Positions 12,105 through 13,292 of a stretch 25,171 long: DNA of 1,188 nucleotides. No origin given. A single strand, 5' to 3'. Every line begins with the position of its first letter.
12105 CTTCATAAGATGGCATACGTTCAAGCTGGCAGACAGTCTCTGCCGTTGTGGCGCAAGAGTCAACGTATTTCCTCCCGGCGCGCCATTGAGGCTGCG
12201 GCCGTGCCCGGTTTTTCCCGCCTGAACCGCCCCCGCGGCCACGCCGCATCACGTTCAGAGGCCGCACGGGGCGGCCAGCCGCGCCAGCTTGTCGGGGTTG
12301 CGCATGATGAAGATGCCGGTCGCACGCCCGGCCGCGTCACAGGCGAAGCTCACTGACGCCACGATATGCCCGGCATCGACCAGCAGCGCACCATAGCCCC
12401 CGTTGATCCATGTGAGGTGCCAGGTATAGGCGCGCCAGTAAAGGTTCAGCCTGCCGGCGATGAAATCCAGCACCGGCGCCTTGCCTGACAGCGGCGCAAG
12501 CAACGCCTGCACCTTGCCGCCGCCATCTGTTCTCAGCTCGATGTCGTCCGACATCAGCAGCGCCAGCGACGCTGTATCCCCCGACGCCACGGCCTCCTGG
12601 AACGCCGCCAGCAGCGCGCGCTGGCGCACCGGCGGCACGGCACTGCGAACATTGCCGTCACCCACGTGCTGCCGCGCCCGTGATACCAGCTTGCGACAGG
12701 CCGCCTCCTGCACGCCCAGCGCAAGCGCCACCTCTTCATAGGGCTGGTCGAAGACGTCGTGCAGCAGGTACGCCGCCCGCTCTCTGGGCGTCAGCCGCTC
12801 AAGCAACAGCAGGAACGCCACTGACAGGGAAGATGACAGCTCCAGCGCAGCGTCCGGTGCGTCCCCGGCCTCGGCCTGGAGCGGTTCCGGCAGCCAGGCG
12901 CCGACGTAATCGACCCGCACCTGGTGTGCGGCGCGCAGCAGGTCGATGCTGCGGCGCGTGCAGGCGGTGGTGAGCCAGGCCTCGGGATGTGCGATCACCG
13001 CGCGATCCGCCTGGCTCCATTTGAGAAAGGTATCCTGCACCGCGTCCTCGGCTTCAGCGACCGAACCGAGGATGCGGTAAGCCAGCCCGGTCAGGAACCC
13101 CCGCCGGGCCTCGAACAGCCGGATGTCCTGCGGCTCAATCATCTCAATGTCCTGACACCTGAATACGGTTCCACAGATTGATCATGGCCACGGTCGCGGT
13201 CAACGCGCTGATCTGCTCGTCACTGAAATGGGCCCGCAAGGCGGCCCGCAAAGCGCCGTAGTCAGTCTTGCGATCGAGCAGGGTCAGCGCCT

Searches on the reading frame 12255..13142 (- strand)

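Call 13: search_protein_families(library=pfam, proteins=[window:12255-13142:-], max_evalue=0.01)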
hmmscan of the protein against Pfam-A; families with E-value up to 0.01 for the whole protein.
window:12255-13142:- (295 aa): 4 families
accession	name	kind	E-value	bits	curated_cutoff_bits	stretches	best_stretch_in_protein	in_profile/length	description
PF08281.18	Sigma70_r4_2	-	6e-14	51.9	25.7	1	109-159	3-53/54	Sigma-70, region 4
PF04542.20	Sigma70_r2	-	3.3e-11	43.3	24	1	9-72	1-68/71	Sigma-70 region 2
PF22233.2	PhyR_sigma-like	-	0.00055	20.1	27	1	114-158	1-45/50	Response regulator PhyR, sigma-like domain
PF04545.22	Sigma70_r4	-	0.004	17.1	24.1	1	113-159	1-47/50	Sigma-70, region 4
